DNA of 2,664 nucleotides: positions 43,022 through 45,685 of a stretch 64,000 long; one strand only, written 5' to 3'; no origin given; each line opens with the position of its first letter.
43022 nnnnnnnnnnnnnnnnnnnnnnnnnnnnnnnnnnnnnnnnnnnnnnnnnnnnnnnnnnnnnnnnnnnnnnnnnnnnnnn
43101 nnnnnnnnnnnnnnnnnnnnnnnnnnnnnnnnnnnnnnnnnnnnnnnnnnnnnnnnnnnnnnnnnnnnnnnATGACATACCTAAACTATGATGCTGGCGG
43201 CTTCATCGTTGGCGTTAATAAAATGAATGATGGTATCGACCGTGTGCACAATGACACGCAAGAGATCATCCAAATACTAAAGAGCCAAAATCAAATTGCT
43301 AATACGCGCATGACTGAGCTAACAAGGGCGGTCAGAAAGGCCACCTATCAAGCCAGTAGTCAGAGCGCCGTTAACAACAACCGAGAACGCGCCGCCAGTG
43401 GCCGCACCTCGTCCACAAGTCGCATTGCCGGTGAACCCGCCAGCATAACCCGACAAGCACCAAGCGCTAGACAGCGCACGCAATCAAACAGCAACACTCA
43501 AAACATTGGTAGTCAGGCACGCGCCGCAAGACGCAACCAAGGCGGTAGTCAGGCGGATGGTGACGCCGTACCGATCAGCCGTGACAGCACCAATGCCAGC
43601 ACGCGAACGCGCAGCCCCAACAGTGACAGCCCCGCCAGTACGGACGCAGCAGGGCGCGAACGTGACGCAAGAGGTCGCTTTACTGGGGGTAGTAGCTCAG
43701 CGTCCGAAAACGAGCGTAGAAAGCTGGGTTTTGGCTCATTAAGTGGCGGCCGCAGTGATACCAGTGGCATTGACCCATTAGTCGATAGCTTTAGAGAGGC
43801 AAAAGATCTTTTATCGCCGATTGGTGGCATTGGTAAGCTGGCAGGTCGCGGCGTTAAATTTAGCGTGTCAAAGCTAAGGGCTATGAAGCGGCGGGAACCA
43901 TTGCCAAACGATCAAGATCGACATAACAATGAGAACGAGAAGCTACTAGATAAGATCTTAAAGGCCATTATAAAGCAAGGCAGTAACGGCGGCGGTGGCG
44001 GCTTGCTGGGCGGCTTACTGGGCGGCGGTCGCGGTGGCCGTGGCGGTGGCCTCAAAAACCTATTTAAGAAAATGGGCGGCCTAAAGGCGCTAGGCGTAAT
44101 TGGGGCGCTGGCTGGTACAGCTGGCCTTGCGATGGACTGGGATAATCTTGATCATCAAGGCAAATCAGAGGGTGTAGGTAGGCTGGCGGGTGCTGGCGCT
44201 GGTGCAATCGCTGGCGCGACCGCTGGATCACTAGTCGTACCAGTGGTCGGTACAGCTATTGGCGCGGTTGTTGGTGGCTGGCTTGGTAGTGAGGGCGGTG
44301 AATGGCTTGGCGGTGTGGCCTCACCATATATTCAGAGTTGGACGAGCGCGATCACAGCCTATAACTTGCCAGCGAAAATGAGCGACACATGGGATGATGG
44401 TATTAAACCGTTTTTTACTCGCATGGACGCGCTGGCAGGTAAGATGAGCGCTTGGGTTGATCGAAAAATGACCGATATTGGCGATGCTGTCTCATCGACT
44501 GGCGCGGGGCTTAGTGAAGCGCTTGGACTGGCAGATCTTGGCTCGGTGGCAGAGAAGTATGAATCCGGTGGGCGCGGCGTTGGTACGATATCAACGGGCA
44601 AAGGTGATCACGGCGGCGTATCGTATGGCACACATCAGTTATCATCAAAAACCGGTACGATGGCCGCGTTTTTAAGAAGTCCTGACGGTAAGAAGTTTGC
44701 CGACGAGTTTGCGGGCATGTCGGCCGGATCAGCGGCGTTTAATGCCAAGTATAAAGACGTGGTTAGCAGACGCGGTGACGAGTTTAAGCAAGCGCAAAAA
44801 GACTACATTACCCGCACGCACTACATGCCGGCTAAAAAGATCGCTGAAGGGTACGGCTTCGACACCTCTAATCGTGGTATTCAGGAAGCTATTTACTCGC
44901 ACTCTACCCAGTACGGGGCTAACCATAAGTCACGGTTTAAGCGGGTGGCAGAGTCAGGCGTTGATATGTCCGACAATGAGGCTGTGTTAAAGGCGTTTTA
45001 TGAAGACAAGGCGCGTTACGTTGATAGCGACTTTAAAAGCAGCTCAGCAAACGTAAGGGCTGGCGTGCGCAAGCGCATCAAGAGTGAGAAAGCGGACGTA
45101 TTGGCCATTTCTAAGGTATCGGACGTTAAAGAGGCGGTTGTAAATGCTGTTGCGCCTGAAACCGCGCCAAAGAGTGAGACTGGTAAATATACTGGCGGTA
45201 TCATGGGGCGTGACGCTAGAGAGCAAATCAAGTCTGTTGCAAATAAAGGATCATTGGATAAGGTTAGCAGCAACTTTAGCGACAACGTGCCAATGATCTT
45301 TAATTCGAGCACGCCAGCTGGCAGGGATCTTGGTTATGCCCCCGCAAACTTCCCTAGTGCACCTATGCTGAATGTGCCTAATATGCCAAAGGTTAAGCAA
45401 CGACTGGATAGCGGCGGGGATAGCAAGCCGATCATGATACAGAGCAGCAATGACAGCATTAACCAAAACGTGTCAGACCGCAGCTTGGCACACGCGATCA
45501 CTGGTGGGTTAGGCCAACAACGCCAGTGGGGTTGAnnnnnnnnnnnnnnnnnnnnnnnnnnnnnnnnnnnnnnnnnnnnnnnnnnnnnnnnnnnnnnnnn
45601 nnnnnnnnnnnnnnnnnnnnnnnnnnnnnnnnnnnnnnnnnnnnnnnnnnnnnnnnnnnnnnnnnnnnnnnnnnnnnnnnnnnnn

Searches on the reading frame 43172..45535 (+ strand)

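Call 22: search_protein_families(library=phrogs, proteins=[window:43172-45535:+], max_evalue=0.001)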
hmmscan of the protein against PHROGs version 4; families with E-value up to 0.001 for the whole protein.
window:43172-45535:+ (787 aa): 10 families
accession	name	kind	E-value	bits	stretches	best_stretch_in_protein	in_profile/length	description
phrog_6922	-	unknown function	9e-68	230.6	1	3-784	7-765/768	-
phrog_34863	-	unknown function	7e-55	187.6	1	450-662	540-758/966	-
phrog_26249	-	unknown function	1e-17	64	1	433-655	1445-1674/1925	-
phrog_24596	-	unknown function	1.3e-10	41.2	1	285-391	660-770/1052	-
phrog_167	-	tail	8.7e-10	38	1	118-645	538-895/1555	tail length tape measure protein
phrog_11489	-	unknown function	2.7e-08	33.3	1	260-444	658-836/1717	-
phrog_14486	-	unknown function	3.1e-07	31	1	333-380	358-405/489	-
phrog_794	-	tail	2.8e-06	27.3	1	266-381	549-676/763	tail length tape measure protein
phrog_1047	-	tail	2e-05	23.9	1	184-385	771-905/1251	tail associated lysin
phrog_30731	-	unknown function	6.4e-05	22.1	1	271-383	825-931/1060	-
